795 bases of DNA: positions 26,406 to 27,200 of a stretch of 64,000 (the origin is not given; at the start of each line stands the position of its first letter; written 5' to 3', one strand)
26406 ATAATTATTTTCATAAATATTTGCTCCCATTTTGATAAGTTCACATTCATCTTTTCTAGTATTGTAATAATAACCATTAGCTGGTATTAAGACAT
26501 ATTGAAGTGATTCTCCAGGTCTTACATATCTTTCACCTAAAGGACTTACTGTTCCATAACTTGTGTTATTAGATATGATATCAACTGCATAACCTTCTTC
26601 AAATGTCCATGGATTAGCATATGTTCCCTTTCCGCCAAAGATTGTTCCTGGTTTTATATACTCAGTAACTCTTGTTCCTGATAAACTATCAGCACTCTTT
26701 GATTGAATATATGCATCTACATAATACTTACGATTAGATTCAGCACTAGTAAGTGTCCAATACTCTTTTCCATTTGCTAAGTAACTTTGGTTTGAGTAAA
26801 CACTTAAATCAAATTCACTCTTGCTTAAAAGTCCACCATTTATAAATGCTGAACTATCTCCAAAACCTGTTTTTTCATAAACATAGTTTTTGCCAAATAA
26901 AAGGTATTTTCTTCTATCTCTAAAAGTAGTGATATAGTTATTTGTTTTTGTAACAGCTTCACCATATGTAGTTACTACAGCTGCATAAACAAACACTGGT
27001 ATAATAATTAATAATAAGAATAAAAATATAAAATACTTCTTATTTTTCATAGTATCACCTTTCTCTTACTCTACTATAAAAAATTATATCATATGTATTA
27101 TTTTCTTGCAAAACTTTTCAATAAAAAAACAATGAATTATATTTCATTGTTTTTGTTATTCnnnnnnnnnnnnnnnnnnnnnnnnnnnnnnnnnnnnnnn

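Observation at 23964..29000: Pseudopilin-like pair next to a giant Cys-rich secreted protein that shares its C-terminal domain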

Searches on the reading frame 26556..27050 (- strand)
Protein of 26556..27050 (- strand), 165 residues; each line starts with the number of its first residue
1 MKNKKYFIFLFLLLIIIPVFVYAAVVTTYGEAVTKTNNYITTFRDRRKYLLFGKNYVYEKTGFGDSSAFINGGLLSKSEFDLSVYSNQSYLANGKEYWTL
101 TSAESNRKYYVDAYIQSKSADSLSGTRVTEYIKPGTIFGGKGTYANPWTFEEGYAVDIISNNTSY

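Call 79: search_solved_structures(query=A3, max_evalue=10)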
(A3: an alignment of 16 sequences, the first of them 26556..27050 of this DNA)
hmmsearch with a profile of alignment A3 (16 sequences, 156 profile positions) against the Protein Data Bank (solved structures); distinct sequences matched with E-value up to 10: 1.
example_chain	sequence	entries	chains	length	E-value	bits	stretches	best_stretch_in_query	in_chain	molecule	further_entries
6o5e_A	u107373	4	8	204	1.1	12.5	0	82-100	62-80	Vitronectin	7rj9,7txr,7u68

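Call 84: search_protein_representatives(alignment_id=A3)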
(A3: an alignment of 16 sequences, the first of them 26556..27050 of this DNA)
Query: 16 sequences, 156 profile positions. Proteins with E-value up to 0.001 (for the whole library): 561; up to 1e-10: 377; up to 1e-30: 173. The best 150 are listed.
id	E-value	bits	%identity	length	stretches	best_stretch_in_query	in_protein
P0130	9.7e-56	204.4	-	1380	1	2-156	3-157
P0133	7.6e-55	201.5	-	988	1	1-156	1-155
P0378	3.4e-54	199.3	-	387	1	2-156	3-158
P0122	4.2e-54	199.1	-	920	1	2-156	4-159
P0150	5.3e-54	198.7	-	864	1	1-156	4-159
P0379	4.9e-53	195.6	-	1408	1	1-156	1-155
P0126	2.4e-52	193.4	-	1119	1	1-156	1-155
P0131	6.7e-52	191.9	-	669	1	3-156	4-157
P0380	1.5e-51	190.8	-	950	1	1-156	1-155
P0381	1.8e-51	190.5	-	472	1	2-156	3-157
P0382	3.1e-50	186.5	-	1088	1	1-156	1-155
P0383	3.4e-49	183.1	-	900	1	1-155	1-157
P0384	1.1e-48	181.5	-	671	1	1-156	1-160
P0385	2.3e-48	180.4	-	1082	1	1-155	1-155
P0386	4.2e-48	179.5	-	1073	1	1-156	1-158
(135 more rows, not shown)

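Call 89: find_related_loci(query=A4, collection=metagenome_contigs, flank=8000)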
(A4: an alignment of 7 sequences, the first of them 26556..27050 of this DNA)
Query A4 (165 aa) in metagenome_contigs; peptide patterns used: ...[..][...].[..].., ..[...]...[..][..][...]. (x = any residue, [..] = any of these).
41 stretches matched a pattern; 19 encode a relative of the query (tblastn E <= 1e-3); 19 distinct loci.
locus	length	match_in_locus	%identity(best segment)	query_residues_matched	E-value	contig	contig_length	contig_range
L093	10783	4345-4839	96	1-165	5e-103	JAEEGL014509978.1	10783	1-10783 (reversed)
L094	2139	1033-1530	94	1-165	5e-102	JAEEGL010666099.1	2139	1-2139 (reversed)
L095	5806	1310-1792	70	4-165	6e-69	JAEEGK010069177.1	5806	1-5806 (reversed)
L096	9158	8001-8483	71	4-165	8e-69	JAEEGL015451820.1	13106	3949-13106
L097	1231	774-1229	65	1-152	4e-70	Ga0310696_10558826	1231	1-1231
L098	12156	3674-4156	53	4-165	5e-53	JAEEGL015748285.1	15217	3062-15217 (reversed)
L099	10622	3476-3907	57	21-165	1e-47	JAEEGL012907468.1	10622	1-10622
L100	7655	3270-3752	48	4-165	3e-45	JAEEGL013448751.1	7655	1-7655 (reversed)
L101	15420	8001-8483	48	4-165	2e-42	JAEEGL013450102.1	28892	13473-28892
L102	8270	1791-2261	44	8-165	3e-36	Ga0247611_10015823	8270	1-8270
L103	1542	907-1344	45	18-164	5e-35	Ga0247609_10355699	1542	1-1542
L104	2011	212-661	42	18-165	2e-30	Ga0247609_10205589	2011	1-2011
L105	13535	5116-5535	39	18-156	5e-22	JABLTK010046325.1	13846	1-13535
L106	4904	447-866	39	18-156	7e-22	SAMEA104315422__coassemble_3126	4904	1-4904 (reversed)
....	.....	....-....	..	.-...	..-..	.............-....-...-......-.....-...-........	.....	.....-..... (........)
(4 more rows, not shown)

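Call 92: search_protein_families(library=pfam, proteins=[L101:7225-7986:+, L101:5641-7212:+, L101:3066-3728:+, L098:6789-7985:+, L105:2412-4124:+, L105:4153-5010:+], max_evalue=0.01)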
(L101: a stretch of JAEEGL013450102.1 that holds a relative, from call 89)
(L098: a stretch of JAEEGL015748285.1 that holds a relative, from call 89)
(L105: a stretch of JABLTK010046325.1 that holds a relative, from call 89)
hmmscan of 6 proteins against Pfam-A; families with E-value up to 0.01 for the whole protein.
L101:7225-7986:+ (253 aa): 2 families
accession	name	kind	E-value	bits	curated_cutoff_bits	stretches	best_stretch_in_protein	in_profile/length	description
PF06750.18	A24_N_bact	-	6.2e-28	97.1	23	1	11-92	1-82/84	Bacterial Peptidase A24 N-terminal domain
PF01478.23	Peptidase_A24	-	1.4e-12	48.4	26.5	1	105-214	2-104/104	Type IV leader peptidase family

L101:5641-7212:+ (523 aa): 1 family
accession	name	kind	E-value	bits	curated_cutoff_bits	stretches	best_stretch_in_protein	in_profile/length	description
PF00482.28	T2SSF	-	3.7e-49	166.3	25.2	2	188-311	1-125/125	Type II secretion system (T2SS), protein F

L101:3066-3728:+ (220 aa): 0 families

L098:6789-7985:+ (398 aa): 2 families
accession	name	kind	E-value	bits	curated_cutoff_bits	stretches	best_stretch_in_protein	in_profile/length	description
PF08429.16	PLU-1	-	0.0015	18.2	28.5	1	48-166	197-313/338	PLU-1-like protein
PF13181.12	TPR_8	-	0.0023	18.4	25.7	1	319-343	5-29/34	Tetratricopeptide repeat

L105:2412-4124:+ (570 aa): 1 family
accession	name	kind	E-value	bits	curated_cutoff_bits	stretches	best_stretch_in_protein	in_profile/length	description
PF04890.18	DUF648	-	0.0028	17.9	29.7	0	3-46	63-107/287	Family of unknown function (DUF648)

L105:4153-5010:+ (285 aa): 0 families

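Call 95: search_protein_families(library=pfam, proteins=[L101:7998-10850:+, L098:3671-6703:+], max_evalue=0.01)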
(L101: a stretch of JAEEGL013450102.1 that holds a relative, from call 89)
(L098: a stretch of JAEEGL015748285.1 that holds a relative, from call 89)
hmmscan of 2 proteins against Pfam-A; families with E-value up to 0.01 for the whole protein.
L101:7998-10850:+ (950 aa): 0 families

L098:3671-6703:+ (1010 aa): 3 families
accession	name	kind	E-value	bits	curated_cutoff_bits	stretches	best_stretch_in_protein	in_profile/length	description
PF09479.16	Flg_new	-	2.4e-07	31.2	27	1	320-375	1-54/65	Listeria-Bacteroides repeat domain (List_Bact_rpt)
PF07562.20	NCD3G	-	8.2e-05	22.8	38.9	1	727-773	8-53/54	Nine Cysteines Domain of family 3 GPCR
PF07699.19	Ephrin_rec_like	-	0.00031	20.9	23.1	0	690-719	6-36/48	Tyrosine-protein kinase ephrin type A/B receptor-like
